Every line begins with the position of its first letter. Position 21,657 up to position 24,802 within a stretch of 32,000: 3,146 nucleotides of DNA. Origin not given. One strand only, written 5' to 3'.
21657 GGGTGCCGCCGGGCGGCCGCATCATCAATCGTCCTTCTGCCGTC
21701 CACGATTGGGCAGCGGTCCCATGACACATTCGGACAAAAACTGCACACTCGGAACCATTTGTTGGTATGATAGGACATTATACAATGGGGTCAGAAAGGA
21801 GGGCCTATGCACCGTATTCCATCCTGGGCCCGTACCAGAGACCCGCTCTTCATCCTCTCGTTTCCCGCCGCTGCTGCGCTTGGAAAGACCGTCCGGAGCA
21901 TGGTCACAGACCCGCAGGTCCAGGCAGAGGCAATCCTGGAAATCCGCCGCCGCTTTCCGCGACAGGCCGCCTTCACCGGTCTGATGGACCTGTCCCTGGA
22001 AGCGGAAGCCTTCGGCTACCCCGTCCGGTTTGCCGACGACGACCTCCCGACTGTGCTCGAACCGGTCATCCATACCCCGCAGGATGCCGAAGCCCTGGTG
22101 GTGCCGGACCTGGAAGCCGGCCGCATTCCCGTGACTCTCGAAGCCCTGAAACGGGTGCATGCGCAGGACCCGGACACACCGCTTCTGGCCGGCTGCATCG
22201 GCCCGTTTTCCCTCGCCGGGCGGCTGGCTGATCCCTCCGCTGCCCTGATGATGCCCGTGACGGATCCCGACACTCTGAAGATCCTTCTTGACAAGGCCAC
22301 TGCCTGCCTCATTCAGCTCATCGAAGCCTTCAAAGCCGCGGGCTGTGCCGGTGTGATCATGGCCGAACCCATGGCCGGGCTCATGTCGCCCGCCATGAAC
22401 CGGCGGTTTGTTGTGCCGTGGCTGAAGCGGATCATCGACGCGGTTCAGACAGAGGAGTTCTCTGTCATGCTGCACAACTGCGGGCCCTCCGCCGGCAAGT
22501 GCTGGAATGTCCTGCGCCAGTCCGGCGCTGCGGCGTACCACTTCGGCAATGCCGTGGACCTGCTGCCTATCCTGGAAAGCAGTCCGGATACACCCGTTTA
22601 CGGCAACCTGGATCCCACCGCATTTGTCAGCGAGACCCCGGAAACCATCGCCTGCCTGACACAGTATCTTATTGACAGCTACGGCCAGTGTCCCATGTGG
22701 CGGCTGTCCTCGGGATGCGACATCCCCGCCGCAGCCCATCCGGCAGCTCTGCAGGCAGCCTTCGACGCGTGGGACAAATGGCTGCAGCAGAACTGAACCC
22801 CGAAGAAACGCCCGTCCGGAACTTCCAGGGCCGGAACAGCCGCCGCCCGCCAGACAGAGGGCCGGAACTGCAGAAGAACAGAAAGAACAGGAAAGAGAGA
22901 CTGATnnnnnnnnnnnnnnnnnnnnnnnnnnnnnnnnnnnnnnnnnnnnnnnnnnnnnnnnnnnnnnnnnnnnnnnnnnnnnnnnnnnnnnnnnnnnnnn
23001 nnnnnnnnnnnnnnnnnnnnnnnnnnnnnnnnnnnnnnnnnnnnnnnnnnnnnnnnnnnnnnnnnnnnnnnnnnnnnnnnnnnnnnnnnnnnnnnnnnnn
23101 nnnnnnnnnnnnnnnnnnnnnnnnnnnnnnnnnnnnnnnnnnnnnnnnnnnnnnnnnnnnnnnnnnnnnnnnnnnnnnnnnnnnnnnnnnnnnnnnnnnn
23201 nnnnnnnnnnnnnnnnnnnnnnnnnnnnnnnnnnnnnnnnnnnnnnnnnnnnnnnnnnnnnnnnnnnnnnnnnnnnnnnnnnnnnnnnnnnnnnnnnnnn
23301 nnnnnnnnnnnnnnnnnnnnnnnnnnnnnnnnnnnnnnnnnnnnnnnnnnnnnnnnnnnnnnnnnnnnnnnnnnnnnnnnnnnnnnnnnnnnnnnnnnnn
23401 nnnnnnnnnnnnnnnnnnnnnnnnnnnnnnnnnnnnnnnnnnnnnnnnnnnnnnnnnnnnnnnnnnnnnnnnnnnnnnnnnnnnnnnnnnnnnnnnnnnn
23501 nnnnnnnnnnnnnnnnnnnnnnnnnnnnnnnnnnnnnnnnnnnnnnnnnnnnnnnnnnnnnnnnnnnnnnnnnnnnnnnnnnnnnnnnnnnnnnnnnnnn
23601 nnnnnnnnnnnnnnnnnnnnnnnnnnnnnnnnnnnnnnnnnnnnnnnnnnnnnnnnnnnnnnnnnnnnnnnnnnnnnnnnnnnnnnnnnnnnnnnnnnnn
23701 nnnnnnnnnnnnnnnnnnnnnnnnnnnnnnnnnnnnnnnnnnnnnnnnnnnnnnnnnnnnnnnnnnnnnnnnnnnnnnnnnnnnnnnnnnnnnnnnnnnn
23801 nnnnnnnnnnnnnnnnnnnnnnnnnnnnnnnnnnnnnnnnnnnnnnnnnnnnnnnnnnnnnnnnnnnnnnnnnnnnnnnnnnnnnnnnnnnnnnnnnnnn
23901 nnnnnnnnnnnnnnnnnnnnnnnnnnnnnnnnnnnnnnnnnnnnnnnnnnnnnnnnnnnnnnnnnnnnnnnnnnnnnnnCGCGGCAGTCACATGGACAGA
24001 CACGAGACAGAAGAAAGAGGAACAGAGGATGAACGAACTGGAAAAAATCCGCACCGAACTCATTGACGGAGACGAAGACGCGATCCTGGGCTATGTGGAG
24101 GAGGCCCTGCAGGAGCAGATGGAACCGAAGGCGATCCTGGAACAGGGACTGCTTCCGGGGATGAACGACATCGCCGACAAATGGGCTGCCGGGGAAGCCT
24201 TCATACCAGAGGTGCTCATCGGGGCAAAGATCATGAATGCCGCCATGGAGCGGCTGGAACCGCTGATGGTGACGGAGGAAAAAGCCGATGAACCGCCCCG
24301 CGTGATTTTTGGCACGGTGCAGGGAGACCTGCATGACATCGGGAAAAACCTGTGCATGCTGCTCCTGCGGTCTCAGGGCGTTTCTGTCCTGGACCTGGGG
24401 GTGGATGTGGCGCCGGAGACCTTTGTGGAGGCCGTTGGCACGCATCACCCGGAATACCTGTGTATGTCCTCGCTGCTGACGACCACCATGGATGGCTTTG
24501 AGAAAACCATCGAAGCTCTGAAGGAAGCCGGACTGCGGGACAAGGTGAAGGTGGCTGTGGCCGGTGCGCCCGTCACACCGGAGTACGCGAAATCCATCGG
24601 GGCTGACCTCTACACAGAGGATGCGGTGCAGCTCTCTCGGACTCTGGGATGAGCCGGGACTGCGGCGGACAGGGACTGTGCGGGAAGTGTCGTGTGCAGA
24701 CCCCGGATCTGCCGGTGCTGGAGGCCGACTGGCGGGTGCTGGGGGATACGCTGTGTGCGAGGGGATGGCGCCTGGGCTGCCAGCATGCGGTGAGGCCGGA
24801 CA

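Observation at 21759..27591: Self-contained corrinoid methyl-transfer operon (two URO-D-fold methyltransferases, corrinoid protein, activator, AraC, B12-capture pair) with no assignable substrate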

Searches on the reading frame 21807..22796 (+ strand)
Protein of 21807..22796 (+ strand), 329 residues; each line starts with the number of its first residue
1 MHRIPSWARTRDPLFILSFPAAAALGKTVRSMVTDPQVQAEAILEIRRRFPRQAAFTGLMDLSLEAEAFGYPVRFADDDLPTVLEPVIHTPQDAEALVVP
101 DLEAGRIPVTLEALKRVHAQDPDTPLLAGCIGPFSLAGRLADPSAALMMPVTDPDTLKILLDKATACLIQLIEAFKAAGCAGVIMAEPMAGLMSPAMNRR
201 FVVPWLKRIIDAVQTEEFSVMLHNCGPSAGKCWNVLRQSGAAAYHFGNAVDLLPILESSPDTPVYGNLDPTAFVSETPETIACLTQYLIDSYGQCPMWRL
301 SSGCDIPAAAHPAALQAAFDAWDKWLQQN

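Call 3: search_protein_families(library=pfam, proteins=[window:21807-22796:+], max_evalue=0.01)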
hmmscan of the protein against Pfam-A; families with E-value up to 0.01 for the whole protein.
window:21807-22796:+ (329 aa): 1 family
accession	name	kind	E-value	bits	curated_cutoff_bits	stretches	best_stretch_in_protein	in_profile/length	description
PF01208.23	URO-D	-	1.6e-49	169.2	23.9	1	21-324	34-345/346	Uroporphyrinogen decarboxylase (URO-D)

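Call 4: search_protein_families(library=ncbifam, proteins=[window:21807-22796:+], max_evalue=0.01)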
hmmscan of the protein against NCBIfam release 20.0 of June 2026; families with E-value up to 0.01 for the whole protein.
window:21807-22796:+ (329 aa): 6 families
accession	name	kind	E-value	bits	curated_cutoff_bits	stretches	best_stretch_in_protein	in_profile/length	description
NF004889.0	PRK06252.1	subfamily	1.7e-31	109.5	244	1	61-326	74-337/340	methylcobalamin:coenzyme M methyltransferase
NF041608.1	methylcob_mtaseMtbA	equivalog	1.6e-25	89.9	600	1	60-320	73-332/339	methylcobamide:CoM methyltransferase MtbA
TIGR01463.1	mtaA_cmuA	subfamily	2e-25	89.8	235.4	1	35-318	48-331/340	MtaA/CmuA family methyltransferase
NF040654.1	MtaA_Meth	equivalog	3.5e-19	68.9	400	1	62-229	72-241/337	methylcobamide:CoM methyltransferase MtaA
TIGR01464.1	hemE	equivalog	1.9e-16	60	302.95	1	27-288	37-302/338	uroporphyrinogen decarboxylase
NF033766.1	choice_anch_G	domain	0.0027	17.7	45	1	20-126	170-283/283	choice-of-anchor G family protein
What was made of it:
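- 21807..22796 (+): g1: MtaA/MtbA-like URO-D-fold methyltransferase with the zinc motif His223-x-Cys225...Cys304. Proposed to be the methyl-corrinoid:thiol methyltransferase (methyltransferase II). Best NCBIfam hits are methylcobalamin:CoM methyltransferase families, all below their cut-offs (calls 3, 4).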

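Call 8: search_solved_structures(query=window:21807-22796:+, max_evalue=0.001)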
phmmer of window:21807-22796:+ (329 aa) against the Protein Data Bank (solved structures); distinct sequences matched with E-value up to 0.001: 19.
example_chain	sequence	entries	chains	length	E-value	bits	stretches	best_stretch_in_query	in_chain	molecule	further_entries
6w2o_A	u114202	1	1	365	3e-20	75.9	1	5-293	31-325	Uroporphyrinogen decarboxylase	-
4ay7_A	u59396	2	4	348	5.6e-13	52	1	90-226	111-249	METHYLCOBALAMIN: COENZYME M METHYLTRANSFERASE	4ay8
4exq_A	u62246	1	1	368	9.7e-12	48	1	5-306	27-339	Uroporphyrinogen decarboxylase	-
4wsh_A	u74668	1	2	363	1.3e-09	40.9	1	5-321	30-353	Uroporphyrinogen decarboxylase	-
3cyv_A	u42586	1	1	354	3.2e-09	39.7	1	5-275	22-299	Uroporphyrinogen decarboxylase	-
3gw3_A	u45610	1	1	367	2.8e-06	30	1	29-294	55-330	Uroporphyrinogen decarboxylase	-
3gvv_A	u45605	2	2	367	3e-06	29.9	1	29-294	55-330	Uroporphyrinogen decarboxylase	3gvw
1r3q_A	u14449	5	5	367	3.1e-06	29.9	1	29-294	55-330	Uroporphyrinogen Decarboxylase | PROTEIN (UROPORPHYRINOGEN DECARBOXYLASE)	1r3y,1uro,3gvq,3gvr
2q6z_A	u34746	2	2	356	3.2e-06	29.8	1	29-294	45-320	Uroporphyrinogen decarboxylase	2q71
1jph_A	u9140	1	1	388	3.2e-06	29.8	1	29-294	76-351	UROPORPHYRINOGEN DECARBOXYLASE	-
1jpk_A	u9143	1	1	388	3.7e-06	29.6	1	29-294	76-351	UROPORPHYRINOGEN DECARBOXYLASE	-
3gw0_A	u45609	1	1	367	3.7e-06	29.6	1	29-293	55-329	Uroporphyrinogen decarboxylase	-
1r3w_A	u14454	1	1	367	3.9e-06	29.5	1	29-294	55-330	Uroporphyrinogen Decarboxylase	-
1r3v_A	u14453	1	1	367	9e-06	28.4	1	29-294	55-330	Uroporphyrinogen Decarboxylase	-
1r3s_A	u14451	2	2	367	1e-05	28.2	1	29-294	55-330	Uroporphyrinogen Decarboxylase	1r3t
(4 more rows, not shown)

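Call 25: find_homologous_proteins(query=window:21807-22796:+)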
Query window:21807-22796:+ (329 aa): 7965 proteins with E <= 0.001 among 8000 candidates; the best 120 are listed.
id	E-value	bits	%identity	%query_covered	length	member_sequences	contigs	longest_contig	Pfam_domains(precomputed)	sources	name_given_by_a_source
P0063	1.5e-216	736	99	100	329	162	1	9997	PF01208.24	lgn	-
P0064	7.6e-148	510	69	98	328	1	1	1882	PF01208.24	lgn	-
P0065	1.1e-145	503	70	100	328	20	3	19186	PF01208.24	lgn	-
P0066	1.9e-139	483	67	98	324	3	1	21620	PF01208.24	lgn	-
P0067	1.0e-137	477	66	98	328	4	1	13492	PF01208.24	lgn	-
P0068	4.8e-137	475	66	98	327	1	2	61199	PF01208.24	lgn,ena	-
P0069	7.0e-119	415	99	55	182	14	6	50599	PF01208.24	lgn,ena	-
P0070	2.0e-78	282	48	94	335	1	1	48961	PF01208.24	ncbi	-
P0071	1.6e-77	279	47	94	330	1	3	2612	PF01208.24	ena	-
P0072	3.4e-77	278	46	97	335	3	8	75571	PF01208.24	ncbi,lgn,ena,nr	ncbi:MAG: uroporphyrinogen decarboxylase family protein [Clostridia bacterium]|nr:uroporphyrinogen d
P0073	6.0e-77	277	46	96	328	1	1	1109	PF01208.24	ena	-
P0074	6.9e-77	277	47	94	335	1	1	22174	PF01208.24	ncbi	-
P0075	6.9e-77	277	45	96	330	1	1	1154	PF01208.24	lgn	-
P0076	7.9e-77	277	46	97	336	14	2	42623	PF01208.24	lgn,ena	-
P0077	8.3e-77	277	46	99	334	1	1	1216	PF01208.24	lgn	-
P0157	3.4e-74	268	45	94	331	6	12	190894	PF01208.24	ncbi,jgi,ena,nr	ncbi:MAG: methylcobamide--CoM methyltransferase [Rikenellaceae bacterium]|nr:methylcobamide--CoM met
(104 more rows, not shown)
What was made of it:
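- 21807..22796 (+): More than 7900 homologues (call 25).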

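Call 26: find_encoding_contigs(protein=P0157, flank=7000, max_places=2)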
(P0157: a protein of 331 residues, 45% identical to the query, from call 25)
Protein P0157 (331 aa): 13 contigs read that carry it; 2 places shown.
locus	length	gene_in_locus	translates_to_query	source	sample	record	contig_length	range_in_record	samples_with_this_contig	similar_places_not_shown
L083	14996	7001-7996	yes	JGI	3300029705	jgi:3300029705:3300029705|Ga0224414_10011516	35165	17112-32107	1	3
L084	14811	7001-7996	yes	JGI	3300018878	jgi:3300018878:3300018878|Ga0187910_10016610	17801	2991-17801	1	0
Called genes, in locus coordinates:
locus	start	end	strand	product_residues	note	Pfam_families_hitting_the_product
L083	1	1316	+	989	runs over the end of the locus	-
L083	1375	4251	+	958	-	PF07581:Glug (faint)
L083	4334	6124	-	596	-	PF21231:GH141_M, PF13229:Beta_helix (weak)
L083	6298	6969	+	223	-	PF02607:B12-binding_2, PF02310:B12-binding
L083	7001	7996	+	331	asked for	PF01208:URO-D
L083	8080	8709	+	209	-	PF02965:Met_synt_B12 (faint)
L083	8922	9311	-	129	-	-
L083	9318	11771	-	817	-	-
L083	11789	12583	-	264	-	PF02563:Poly_export, PF10531:SLBB (weak), PF22461:SLBB_2 (weak)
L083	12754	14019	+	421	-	PF00128:Alpha-amylase, PF14701:hDGE_amylase (weak), PF00128:Alpha-amylase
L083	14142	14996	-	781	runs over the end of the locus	PF13620:CarboxypepD_reg, PF13715:CarbopepD_reg_2, PF14905:OMP_b-brl_3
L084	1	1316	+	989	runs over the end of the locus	-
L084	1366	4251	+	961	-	PF07581:Glug (faint)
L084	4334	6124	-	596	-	PF21231:GH141_M, PF13229:Beta_helix (weak)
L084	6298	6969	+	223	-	PF02607:B12-binding_2, PF02310:B12-binding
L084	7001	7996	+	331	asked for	PF01208:URO-D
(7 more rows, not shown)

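Call 27: find_encoding_contigs(protein=P0072, flank=7000, max_places=2)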
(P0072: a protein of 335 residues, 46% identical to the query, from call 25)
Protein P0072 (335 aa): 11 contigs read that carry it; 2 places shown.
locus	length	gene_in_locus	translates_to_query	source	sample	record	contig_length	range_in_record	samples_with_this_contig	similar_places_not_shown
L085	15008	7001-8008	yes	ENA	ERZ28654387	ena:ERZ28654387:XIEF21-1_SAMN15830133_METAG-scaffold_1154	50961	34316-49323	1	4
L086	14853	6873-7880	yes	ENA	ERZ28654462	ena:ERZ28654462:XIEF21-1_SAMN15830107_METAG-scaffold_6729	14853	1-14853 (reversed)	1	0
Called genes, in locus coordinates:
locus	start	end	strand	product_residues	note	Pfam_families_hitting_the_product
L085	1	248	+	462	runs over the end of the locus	PF01145:Band_7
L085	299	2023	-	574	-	-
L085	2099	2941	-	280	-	PF02311:AraC_binding, PF00165:HTH_AraC, PF12833:HTH_18, PF00165:HTH_AraC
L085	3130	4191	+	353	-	PF01208:URO-D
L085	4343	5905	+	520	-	PF02311:AraC_binding (weak), PF00165:HTH_AraC (weak), PF12833:HTH_18, PF00165:HTH_AraC (weak), PF02607:B12-binding_2, PF02310:B12-binding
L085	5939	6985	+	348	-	PF01208:URO-D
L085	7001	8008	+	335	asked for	PF01208:URO-D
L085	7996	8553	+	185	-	PF10050:DUF2284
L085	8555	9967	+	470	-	PF17651:Raco_middle, PF14574:RACo_C_ter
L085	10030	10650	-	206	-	-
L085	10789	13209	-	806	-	PF13306:LRR_5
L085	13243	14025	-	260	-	PF01381:HTH_3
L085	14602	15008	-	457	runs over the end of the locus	PF12708:Pect-lyase_RHGA_epim (weak), PF00295:Glyco_hydro_28, PF13229:Beta_helix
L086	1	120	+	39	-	?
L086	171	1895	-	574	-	-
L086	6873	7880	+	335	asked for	PF01208:URO-D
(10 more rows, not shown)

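Call 78: search_protein_families(library=pfam, proteins=[L085:7996-8553:+, L083:8080-8709:+, L085:3130-4191:+, L085:5939-6985:+], max_evalue=0.01)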
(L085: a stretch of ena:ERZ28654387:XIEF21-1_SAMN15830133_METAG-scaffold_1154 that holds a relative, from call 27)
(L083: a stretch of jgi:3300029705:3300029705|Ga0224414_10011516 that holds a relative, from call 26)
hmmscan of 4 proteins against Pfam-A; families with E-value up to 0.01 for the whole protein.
L085:7996-8553:+ (185 aa): 1 family
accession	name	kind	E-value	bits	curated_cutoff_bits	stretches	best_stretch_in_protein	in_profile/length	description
PF10050.14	DUF2284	-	6.4e-47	159.7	25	1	23-182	2-161/161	Predicted metal-binding protein (DUF2284)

L083:8080-8709:+ (209 aa): 1 family
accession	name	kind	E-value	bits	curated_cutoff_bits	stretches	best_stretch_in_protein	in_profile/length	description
PF02965.22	Met_synt_B12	-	3.9e-06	26.9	25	1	129-180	197-250/273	Vitamin B12 dependent methionine synthase, activation domain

L085:3130-4191:+ (353 aa): 2 families
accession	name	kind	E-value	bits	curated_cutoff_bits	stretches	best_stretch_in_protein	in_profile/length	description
PF01208.23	URO-D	-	3.8e-18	66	23.9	1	157-348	153-345/346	Uroporphyrinogen decarboxylase (URO-D)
PF07364.17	DUF1485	-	0.0086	15.8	22.8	0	123-193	207-269/290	Metallopeptidase family M81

L085:5939-6985:+ (348 aa): 1 family
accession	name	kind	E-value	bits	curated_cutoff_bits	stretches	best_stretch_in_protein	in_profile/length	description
PF01208.23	URO-D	-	4.2e-17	62.6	23.9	1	154-343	160-346/346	Uroporphyrinogen decarboxylase (URO-D)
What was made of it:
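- In Rikenellaceae, g1-type genes sit with a corrinoid protein and a protein resembling the MetH activation domain (calls 26, 78).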

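Call 98: find_related_loci(query=A4, collection=metagenome_contigs, flank=8000)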
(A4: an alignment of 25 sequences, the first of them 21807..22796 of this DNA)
Query A4 (329 aa) in metagenome_contigs; peptide patterns used: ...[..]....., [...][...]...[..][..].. (x = any residue, [..] = any of these).
599 stretches matched a pattern (row limit reached: there are more); 557 encode a relative of the query (tblastn E <= 1e-3); the best 80 are kept; 80 distinct loci.
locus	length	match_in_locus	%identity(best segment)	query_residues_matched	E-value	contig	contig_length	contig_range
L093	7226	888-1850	42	16-328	1e-78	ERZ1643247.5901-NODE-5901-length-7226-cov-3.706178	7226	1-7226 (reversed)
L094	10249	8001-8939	44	16-328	2e-77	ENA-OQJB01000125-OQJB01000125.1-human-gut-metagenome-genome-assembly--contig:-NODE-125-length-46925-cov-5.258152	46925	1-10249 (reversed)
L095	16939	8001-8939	44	16-328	1e-77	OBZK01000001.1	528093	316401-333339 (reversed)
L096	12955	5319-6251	45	16-325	3e-77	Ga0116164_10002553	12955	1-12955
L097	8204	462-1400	44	16-328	1e-76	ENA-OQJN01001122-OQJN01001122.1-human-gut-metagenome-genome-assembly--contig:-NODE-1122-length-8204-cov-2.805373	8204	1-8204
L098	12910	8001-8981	43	8-328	2e-76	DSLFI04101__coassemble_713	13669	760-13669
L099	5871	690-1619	43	11-319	3e-76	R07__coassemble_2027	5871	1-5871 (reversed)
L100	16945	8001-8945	42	8-321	5e-76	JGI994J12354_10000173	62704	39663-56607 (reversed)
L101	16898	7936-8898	42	8-327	1e-75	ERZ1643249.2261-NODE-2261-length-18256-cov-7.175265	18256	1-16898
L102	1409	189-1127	41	16-327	9e-81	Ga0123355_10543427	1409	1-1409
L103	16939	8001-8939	43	10-321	1e-75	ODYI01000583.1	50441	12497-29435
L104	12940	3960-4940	43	8-328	1e-75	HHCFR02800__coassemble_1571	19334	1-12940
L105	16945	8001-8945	42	16-328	1e-75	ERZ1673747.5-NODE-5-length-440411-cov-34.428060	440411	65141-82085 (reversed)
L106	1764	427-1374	43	16-328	2e-79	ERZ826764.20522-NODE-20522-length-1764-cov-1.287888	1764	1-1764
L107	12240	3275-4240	42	8-328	2e-75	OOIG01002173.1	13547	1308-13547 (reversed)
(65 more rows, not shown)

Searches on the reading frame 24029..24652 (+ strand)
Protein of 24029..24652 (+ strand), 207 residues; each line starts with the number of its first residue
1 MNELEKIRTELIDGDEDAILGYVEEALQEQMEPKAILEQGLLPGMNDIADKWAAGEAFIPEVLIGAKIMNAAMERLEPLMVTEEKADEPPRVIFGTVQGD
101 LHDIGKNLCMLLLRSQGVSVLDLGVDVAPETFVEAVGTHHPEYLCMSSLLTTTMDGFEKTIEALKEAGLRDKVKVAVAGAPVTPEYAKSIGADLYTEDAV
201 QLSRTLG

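Call 3: search_protein_families(library=pfam, proteins=[window:24029-24652:+], max_evalue=0.01)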
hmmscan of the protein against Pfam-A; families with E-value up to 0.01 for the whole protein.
window:24029-24652:+ (207 aa): 2 families
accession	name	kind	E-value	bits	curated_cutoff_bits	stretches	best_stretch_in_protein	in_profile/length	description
PF02310.24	B12-binding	-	4.4e-21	75.4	32.1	1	91-200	2-117/121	B12 binding domain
PF02607.22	B12-binding_2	-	6.7e-21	74.7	23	1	4-77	2-74/74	B12 binding domain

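Call 4: search_protein_families(library=ncbifam, proteins=[window:24029-24652:+], max_evalue=0.01)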
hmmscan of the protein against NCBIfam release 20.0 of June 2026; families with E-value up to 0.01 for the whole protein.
window:24029-24652:+ (207 aa): 15 families
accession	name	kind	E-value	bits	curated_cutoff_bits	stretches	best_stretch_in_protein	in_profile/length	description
NF047996.1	corrin_MtgC_2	exception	1.5e-57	194.5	370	1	5-200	6-200/212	glycine betaine-specific corrinoid protein MtgC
TIGR02370.1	pyl_corrinoid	subfamily_domain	1.7e-54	184.2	215.3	1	9-200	4-195/197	methyltransferase cognate corrinoid protein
NF041607.1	dimeth_corrin_MtbC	equivalog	5.4e-50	169.7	350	1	11-201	5-194/203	dimethylamine corrinoid protein MtbC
NF047995.1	corrinoid_MtgC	exception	5.9e-46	156.7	310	1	4-200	5-206/215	glycine betaine-specific corrinoid protein MtgC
TIGR02082.1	metH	equivalog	1.6e-36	125.4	1010.85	1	5-197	648-839/1182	methionine synthase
NF040669.1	MtaC2_Meth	equivalog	3.1e-35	121.8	450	1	5-201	44-237/267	methanol--corrinoid protein MtaC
NF040655.1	MtaC_Meth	equivalog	2.1e-32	112.2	420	1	5-202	37-230/253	methanol--corrinoid protein MtaC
NF007024.0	PRK09490.1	equivalog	1.4e-27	95.9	1497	1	5-180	663-840/1234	methionine synthase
NF052513.1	TransRegCarH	equivalog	1.3e-10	41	400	1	22-205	102-273/274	HTH-type transcriptional repressor CarH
NF002612.0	PRK02261.1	equivalog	4.1e-09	36.1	110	1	90-179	4-92/148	methylaspartate mutase subunit S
TIGR01501.1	MthylAspMutase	equivalog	1.9e-06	27.7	135.8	1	91-179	3-90/134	methylaspartate mutase subunit S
NF040743.1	ornith_mutase_E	equivalog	0.00022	19.4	800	1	74-193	580-706/730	D-ornithine 4,5-aminomutase subunit OraE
NF052385.1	Lys_5_6_beta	equivalog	0.0012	18.6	280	1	115-193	136-217/241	lysine 5,6-aminomutase subunit beta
NF045497.1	IsobCoAmut_IcmF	equivalog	0.0024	15.7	1500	1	96-180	9-92/1076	fused isobutyryl-CoA mutase/GTPase IcmF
TIGR00640.1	acid_CoA_mut_C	subfamily_domain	0.0059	16.6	57.45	0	90-179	3-91/132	methylmalonyl-CoA mutase C-terminal domain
